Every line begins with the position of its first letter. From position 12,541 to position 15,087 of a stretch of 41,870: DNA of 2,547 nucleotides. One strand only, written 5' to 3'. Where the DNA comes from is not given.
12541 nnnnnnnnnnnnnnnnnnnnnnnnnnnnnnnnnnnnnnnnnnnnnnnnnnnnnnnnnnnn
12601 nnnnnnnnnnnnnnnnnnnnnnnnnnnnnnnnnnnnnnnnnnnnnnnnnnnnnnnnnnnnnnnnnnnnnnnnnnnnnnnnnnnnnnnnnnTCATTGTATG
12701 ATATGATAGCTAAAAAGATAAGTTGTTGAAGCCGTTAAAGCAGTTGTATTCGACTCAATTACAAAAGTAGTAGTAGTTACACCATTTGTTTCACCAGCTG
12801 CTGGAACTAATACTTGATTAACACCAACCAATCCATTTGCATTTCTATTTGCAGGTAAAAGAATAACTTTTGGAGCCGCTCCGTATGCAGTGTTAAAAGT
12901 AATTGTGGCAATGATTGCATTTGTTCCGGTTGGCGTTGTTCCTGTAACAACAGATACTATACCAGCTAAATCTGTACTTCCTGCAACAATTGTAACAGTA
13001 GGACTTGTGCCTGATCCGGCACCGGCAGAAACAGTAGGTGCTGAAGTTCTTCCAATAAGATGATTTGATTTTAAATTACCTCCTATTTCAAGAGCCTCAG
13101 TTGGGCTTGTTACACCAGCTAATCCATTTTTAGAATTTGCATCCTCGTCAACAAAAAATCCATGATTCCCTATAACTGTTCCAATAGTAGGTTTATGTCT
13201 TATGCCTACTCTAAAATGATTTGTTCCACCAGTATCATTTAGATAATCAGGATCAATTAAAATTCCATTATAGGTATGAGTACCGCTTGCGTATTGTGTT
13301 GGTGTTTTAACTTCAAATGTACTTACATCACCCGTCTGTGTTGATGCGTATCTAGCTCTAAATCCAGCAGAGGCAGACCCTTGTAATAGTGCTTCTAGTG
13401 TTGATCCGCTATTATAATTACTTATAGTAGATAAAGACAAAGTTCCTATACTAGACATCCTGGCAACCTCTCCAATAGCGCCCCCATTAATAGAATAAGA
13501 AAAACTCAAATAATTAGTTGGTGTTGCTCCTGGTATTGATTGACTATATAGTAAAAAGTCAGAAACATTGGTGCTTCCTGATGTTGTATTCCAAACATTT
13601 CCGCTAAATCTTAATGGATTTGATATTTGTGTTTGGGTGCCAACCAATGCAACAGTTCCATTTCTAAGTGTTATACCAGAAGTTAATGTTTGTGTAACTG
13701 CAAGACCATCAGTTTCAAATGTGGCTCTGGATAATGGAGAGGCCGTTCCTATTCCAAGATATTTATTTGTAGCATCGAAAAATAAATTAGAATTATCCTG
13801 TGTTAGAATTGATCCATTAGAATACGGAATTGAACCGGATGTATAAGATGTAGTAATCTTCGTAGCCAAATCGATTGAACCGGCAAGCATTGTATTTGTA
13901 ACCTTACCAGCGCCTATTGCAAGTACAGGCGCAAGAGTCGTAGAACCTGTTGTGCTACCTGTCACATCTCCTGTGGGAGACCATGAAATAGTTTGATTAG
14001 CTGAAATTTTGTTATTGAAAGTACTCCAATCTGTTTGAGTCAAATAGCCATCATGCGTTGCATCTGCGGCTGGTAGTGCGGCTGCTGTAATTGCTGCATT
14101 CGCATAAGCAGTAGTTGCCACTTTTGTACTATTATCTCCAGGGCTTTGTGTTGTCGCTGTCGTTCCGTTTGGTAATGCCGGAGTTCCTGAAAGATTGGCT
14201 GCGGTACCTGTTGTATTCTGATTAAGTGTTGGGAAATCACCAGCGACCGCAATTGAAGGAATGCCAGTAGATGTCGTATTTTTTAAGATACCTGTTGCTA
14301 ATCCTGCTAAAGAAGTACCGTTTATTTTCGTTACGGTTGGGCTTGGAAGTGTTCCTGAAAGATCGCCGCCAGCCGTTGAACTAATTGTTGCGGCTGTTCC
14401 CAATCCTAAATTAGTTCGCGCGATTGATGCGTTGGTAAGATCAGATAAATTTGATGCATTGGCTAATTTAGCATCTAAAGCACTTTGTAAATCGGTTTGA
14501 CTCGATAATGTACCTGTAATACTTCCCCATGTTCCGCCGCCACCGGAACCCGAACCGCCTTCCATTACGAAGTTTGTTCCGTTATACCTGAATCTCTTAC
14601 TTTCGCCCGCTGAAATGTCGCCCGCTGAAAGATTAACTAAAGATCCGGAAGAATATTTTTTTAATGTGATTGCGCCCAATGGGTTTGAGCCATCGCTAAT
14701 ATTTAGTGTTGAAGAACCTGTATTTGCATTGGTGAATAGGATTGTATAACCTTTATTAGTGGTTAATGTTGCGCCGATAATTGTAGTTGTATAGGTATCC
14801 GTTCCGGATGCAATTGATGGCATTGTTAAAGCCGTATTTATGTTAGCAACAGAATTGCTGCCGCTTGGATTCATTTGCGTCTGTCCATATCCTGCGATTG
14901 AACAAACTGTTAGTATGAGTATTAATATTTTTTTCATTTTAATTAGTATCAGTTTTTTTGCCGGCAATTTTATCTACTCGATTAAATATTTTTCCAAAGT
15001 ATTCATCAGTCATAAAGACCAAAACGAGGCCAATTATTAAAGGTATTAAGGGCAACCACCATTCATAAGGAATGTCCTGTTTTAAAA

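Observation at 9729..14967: Tail fibre and two adjacent esterases all carry Bacteroidota-type export signals (Gln at +1)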

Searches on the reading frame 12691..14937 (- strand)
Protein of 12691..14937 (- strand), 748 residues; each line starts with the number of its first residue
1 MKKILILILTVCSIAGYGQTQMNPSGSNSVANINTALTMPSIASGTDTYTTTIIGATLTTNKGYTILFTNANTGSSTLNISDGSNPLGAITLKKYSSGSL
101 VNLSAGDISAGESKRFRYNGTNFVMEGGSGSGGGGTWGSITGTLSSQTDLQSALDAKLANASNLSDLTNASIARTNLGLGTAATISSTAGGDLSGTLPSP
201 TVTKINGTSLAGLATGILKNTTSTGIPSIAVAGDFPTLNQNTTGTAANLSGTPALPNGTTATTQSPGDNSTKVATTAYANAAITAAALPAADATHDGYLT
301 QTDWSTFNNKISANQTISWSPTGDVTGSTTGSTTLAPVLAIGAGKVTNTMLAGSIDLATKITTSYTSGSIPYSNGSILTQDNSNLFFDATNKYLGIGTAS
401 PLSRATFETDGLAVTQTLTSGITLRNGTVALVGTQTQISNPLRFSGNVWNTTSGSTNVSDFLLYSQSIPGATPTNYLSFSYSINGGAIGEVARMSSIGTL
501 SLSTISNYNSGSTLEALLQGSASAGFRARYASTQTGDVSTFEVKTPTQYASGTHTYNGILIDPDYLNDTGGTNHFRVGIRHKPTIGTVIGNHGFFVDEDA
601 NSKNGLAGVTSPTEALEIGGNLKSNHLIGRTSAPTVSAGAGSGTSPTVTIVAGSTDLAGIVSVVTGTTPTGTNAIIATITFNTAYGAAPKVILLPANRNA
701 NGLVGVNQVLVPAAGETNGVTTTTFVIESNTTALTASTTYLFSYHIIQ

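Call 5: search_protein_families(library=pfam, proteins=[window:12691-14937:-], max_evalue=0.1)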
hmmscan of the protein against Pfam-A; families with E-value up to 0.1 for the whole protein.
window:12691-14937:- (748 aa): 0 families

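Call 6: search_protein_families(library=phrogs, proteins=[window:12691-14937:-], max_evalue=0.01)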
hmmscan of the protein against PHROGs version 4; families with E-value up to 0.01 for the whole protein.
window:12691-14937:- (748 aa): 0 families

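Call 9: search_dna_similar(query=window:12691-14937:-, collection=phages, mode=protein, max_rows=25)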
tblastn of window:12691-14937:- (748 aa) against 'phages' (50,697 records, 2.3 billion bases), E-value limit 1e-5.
Records with a match: 1; places in all: 1; records where one place covers at least 80% of the query: 0.
Best place of each record, by identity: 60-80% 1.
By first word of the organism name: Caudoviricetes 1.
By host as written in the record: - 1.
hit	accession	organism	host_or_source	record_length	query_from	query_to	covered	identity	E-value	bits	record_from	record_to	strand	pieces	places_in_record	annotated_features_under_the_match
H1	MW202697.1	Caudoviricetes sp.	Manatee Spring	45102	181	260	11%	63.4%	1e-15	88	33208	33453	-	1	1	tail fiber protein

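Call 12: find_homologous_proteins(query=window:12691-14937:-)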
Query window:12691-14937:- (748 aa): 855 proteins with E <= 0.001 among 8000 candidates; the best 120 are listed.
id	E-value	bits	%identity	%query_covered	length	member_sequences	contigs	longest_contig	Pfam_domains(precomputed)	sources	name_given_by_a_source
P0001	0.0e+0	1547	100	100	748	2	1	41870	-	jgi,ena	-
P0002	6.8e-189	648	71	50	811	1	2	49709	-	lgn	-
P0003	6.5e-60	222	71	10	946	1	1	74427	PF18454.8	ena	-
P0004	4.8e-55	206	67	11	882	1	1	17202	PF26696.1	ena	-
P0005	3.7e-54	203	61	15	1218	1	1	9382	PF21882.3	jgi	jgi:hypothetical protein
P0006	1.2e-51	194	63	27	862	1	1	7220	-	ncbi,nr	ncbi:MAG TPA: hypothetical protein VL443_18160 [Cyclobacteriaceae bacterium]|nr:hypothetical protein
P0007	1.6e-51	194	76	17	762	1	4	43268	-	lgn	-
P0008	5.1e-49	186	79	17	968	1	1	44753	-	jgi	jgi:hypothetical protein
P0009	7.6e-49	185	50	40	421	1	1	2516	-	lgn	-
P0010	1.7e-48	184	48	18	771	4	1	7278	-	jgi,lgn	-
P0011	2.4e-47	180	84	17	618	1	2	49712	-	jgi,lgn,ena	-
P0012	1.7e-45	174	35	84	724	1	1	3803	-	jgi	jgi:hypothetical protein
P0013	3.0e-45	173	41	25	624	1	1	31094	-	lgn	-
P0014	7.5e-44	169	66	16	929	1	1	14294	-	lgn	-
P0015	9.0e-44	168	76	10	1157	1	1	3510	-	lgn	-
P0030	2.1e-30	124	48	27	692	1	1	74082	-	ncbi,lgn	-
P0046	1.8e-27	114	54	18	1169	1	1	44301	-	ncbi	-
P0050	3.5e-27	114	82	11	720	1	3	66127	-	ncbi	-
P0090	1.2e-22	99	38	39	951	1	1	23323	-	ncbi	-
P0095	2.2e-22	98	74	8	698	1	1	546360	PF19264.5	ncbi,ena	-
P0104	1.9e-21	95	60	11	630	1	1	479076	PF19264.5,PF26209.2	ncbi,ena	-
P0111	6.8e-21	93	74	8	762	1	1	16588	-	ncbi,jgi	jgi:hypothetical protein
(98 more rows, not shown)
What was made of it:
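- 12691..14937 (-): 748-aa tail-fibre homolog that lacks the usual N-terminal virion anchor. Its stop overlaps the next gene's start (ATGA). 855 homologs were found; many carry tail-fibre or tailspike Pfam domains such as Collar, Peptidase_S74, K1-lyase_C and Pectate_lyase_3 (call 12). tblastn gives 63% identity over residues 181-260 to an annotated tail fibre protein (call 9).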

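Call 31: get_annotated_region(hit=H1, flank=8000)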
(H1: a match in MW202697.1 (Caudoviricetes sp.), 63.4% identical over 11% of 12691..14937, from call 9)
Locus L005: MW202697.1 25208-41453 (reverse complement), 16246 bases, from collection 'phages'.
description: Podoviridae sp. isolate ctOsX528, complete genome.
organism: Caudoviricetes sp. (NCBI taxid 2832643)
taxonomy: Viruses; Duplodnaviria; Heunggongvirae; Uroviricota; Caudoviricetes
host: -; source: Manatee Spring; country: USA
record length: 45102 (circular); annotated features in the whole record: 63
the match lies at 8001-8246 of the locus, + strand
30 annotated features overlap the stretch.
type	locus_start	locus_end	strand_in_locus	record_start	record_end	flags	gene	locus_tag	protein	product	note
CDS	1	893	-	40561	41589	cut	-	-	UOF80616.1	putative amidoligase enzyme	-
CDS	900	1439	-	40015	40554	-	-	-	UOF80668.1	hypothetical protein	-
CDS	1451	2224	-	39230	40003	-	-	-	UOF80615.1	phage phieco32-like cooH.nH2 ligase-type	-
CDS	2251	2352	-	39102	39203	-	-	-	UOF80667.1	hypothetical protein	-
CDS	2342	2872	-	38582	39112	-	-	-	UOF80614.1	gatase1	-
CDS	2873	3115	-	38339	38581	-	-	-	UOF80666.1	hypothetical protein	-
CDS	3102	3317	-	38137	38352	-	-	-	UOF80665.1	hypothetical protein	-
CDS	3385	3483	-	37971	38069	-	-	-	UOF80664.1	hypothetical protein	-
CDS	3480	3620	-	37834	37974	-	-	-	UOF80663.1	hypothetical protein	-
CDS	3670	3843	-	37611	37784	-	-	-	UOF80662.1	hypothetical protein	-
CDS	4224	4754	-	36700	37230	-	-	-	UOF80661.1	hypothetical protein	-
CDS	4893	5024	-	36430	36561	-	-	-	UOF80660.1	hypothetical protein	-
CDS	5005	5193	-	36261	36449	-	-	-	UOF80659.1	hypothetical protein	-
CDS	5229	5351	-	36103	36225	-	-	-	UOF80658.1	hypothetical protein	-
CDS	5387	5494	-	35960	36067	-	-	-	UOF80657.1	hypothetical protein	-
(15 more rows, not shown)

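Call 76: search_protein_families(library=ncbifam, proteins=[window:12691-14937:-], max_evalue=0.1)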
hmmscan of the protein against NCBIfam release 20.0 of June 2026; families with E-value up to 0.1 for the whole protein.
window:12691-14937:- (748 aa): 0 families

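Call 99: search_solved_structures(query=window:12691-14937:-, max_evalue=1)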
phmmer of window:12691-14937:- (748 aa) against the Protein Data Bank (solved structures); distinct sequences matched with E-value up to 1: 1.
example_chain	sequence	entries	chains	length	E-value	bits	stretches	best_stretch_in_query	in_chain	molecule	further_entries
9zd7_AE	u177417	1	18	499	0.0033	19.4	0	158-186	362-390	short tail fiber gp92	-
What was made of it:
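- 12691..14937 (-): There is a weak PDB hit to short tail fiber gp92 (call 99).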

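Call 102: list_cluster_members(proteins=[P0046, P0030, P0090, P0006, P0050, P0095, P0104, P0111, P0001])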
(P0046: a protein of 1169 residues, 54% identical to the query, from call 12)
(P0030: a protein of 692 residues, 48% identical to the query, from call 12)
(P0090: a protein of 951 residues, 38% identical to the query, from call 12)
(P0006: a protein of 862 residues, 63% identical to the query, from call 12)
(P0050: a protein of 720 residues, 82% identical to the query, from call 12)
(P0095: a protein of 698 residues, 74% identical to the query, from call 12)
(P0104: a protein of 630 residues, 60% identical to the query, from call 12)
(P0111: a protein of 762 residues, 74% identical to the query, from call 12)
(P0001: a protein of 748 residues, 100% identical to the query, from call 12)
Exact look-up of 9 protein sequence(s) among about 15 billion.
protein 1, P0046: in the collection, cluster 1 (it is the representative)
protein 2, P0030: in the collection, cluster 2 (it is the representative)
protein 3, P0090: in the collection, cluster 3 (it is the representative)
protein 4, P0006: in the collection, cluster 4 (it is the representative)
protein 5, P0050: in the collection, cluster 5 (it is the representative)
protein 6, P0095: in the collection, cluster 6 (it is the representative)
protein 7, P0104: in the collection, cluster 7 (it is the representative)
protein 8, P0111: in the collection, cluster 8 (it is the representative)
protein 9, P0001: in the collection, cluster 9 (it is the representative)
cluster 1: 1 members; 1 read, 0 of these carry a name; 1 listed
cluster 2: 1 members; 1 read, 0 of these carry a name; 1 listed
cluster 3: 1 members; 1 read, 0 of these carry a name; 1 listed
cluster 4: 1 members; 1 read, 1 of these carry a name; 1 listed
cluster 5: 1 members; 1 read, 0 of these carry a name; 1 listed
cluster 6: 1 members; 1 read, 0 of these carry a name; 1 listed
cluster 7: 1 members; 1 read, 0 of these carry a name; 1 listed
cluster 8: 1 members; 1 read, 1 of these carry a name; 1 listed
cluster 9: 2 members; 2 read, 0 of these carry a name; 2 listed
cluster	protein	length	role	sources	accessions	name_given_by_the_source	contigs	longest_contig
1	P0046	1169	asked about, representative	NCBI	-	-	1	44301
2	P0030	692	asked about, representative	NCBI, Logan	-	-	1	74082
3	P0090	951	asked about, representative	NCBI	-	-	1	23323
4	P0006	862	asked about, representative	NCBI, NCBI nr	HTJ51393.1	MAG TPA: hypothetical protein VL443_18160 [Cyclobacteriaceae bacterium] | hypothetical protein [Cyclobacteriaceae bacterium]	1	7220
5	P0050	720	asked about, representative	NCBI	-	-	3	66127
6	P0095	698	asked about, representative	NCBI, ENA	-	-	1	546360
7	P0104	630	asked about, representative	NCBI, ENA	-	-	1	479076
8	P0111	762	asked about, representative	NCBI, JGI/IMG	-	hypothetical protein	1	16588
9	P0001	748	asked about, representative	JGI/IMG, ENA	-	-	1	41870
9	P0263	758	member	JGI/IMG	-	-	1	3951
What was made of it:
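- Tried and rejected: A cluster look-up gave no organism names (call 102).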

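Call 103: find_encoding_contigs(protein=P0030, flank=10000, max_places=2)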
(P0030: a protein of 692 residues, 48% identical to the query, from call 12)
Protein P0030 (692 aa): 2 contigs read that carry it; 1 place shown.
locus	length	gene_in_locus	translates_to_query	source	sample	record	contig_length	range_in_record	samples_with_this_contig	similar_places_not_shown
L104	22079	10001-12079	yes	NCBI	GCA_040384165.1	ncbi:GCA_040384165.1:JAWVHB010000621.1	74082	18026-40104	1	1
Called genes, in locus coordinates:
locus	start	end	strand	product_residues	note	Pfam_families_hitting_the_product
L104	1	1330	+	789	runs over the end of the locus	-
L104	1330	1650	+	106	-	-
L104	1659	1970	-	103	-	-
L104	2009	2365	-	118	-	-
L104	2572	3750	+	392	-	-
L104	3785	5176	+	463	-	-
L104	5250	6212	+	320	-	-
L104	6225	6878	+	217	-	-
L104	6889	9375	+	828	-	-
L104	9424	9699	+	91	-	-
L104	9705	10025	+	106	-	-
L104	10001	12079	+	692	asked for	-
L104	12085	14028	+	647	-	PF13472:Lipase_GDSL_2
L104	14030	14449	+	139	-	-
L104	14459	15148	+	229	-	PF07463:NUMOD4, PF13392:HNH_3, PF07453:NUMOD1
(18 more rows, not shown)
